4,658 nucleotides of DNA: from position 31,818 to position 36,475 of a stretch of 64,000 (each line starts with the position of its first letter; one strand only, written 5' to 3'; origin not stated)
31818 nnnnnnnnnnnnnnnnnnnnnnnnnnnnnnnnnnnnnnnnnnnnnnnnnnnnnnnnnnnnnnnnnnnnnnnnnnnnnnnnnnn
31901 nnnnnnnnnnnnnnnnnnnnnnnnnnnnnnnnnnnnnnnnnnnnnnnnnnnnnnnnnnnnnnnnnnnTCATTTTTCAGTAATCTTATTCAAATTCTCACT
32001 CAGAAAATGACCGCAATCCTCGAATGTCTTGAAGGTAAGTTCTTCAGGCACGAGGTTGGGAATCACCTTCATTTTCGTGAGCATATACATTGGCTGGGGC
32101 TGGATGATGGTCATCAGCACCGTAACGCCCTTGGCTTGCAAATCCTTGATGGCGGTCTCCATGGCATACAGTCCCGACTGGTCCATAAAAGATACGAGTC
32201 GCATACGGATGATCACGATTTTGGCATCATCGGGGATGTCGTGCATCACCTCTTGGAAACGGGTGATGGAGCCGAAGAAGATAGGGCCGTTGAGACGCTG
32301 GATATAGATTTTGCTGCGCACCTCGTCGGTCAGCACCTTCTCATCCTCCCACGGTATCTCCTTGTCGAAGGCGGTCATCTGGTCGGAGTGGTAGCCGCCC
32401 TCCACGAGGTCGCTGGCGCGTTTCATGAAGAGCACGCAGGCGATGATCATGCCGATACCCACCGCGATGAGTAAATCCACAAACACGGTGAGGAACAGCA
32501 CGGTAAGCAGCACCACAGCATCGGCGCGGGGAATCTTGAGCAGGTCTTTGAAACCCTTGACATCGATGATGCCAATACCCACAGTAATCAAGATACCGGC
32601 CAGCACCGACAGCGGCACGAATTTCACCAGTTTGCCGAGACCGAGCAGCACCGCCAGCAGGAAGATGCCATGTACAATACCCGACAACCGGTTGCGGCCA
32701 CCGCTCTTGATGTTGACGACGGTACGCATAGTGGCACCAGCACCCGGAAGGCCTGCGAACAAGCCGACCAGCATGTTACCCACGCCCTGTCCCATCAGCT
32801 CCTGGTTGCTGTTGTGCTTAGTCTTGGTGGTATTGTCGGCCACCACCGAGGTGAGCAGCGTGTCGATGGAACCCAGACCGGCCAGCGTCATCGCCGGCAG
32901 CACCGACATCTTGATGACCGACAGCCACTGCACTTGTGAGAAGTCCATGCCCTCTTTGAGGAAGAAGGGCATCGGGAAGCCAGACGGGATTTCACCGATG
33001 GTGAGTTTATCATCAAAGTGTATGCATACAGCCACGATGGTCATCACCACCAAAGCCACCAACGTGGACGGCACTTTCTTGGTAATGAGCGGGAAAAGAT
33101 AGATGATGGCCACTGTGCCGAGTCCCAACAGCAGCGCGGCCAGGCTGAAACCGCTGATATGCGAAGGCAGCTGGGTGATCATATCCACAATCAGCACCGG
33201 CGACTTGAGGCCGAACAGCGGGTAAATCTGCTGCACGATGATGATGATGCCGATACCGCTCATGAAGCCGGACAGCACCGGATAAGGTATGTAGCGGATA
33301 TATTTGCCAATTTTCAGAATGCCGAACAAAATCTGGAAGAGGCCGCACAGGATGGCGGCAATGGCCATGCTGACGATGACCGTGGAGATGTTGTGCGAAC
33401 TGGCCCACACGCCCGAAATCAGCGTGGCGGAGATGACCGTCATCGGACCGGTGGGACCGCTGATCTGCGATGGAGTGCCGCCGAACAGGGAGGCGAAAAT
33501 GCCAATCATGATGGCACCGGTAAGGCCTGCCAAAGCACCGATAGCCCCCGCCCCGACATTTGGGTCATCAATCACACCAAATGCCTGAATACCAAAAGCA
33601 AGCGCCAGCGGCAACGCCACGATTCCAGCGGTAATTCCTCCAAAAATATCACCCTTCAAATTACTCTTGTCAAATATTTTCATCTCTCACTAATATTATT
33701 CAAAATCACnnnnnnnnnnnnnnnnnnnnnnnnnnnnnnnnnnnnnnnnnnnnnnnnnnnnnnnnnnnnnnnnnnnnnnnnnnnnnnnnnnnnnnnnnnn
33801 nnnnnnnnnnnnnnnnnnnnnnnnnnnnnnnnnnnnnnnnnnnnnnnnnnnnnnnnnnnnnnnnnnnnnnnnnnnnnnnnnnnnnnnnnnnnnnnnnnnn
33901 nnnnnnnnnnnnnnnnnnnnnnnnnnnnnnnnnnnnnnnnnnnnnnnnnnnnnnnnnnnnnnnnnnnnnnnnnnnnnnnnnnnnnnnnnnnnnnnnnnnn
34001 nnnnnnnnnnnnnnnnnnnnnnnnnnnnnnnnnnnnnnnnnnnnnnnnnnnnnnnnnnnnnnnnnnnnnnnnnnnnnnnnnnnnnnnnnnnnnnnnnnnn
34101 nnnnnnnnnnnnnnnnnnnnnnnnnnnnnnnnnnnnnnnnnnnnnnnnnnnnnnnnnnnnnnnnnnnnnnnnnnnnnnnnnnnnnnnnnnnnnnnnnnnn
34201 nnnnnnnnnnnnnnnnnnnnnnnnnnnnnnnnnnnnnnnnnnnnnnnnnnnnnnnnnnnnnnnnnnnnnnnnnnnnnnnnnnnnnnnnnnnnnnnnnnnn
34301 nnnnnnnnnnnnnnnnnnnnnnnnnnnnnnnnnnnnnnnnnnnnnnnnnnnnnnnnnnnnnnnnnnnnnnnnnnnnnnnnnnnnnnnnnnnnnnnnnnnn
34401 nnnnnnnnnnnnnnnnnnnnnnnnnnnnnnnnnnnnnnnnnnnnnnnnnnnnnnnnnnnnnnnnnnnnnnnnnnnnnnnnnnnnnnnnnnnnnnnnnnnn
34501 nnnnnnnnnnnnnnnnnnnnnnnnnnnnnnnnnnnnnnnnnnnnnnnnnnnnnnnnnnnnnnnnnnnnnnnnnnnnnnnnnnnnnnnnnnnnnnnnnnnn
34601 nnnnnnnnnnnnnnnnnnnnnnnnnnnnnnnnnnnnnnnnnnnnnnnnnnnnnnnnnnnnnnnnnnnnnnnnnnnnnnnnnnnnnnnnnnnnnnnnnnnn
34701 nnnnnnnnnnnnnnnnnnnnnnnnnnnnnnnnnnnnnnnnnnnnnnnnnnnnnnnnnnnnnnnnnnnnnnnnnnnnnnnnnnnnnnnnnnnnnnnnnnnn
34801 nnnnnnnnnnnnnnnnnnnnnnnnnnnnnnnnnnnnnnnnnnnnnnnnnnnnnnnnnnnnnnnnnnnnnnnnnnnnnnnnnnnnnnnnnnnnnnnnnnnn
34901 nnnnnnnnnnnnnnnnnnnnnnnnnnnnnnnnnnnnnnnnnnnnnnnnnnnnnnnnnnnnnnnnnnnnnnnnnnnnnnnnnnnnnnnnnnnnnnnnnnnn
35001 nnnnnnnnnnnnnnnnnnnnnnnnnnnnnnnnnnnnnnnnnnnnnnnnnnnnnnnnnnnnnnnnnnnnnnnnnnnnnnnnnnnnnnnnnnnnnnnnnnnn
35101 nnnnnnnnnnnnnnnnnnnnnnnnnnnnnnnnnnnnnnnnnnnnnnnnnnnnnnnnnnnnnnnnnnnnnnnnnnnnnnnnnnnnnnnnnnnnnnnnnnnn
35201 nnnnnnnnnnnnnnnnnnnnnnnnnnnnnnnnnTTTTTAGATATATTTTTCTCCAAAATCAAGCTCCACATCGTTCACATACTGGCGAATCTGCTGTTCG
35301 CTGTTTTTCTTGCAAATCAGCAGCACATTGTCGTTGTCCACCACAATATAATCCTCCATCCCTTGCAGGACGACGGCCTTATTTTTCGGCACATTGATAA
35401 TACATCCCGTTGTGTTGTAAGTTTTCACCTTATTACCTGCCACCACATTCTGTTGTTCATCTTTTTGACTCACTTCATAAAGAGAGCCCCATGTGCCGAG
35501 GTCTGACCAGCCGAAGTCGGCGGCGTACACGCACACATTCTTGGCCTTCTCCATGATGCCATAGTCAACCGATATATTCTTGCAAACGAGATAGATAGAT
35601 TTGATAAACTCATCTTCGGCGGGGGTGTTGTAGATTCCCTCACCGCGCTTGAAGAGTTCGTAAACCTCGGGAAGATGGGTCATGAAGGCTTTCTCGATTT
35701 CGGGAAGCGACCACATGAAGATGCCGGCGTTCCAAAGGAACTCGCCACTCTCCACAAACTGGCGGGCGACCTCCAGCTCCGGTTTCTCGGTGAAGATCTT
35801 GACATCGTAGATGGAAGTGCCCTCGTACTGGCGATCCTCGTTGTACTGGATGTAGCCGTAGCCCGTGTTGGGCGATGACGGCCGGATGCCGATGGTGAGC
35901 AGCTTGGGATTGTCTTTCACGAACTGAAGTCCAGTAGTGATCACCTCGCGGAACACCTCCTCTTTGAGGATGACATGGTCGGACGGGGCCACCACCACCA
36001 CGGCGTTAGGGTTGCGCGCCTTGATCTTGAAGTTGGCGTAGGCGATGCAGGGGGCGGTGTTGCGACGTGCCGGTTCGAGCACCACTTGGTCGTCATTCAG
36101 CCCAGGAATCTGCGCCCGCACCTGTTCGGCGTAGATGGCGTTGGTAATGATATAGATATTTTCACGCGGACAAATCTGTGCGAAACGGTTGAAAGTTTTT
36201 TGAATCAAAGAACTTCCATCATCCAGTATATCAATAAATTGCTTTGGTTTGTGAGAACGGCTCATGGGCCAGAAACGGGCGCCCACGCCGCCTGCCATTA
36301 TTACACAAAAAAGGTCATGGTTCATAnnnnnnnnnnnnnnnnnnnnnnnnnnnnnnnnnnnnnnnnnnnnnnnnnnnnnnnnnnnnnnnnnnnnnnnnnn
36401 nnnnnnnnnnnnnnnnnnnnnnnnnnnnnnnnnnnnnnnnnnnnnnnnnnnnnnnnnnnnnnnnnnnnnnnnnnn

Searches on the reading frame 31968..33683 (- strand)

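Call 28: search_protein_families(library=pfam, proteins=[window:31968-33683:-], max_evalue=0.00001)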
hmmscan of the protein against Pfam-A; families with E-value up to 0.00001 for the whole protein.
window:31968-33683:- (571 aa): 2 families
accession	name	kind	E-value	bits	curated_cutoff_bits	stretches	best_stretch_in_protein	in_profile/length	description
PF00916.26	Sulfate_transp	-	4.1e-81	273.1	23.2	1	9-393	1-378/380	Sulfate permease family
PF01740.26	STAS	-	1.2e-13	51.2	22.6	1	454-549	5-98/106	STAS domain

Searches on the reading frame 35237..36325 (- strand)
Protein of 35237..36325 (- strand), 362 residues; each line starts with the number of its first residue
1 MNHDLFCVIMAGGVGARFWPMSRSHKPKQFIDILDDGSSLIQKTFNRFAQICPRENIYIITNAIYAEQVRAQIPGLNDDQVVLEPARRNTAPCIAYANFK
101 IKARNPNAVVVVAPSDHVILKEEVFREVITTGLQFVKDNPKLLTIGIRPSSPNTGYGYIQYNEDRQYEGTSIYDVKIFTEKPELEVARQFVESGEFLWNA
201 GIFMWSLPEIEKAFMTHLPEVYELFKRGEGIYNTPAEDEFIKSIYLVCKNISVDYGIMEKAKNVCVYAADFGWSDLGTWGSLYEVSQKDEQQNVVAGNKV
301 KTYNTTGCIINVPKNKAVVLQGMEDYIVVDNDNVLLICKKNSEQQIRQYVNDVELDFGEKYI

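Call 54: search_protein_families(library=pfam, proteins=[window:35237-36325:-], max_evalue=0.00001)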
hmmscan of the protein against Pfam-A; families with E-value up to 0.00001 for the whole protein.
window:35237-36325:- (362 aa): 3 families
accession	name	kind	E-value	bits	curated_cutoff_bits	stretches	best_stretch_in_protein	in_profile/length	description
PF00483.29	NTP_transferase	-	3.7e-36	125.4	21.2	1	8-291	3-244/245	Nucleotidyl transferase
PF12804.13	NTP_transf_3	-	2.1e-07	31.7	27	1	7-130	1-109/160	MobA-like NTP transferase domain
PF22640.1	ManC_GMP_beta-helix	-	3.1e-06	27.4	27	1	304-351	7-53/55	MannoseP isomerase/GMP-like beta-helix domain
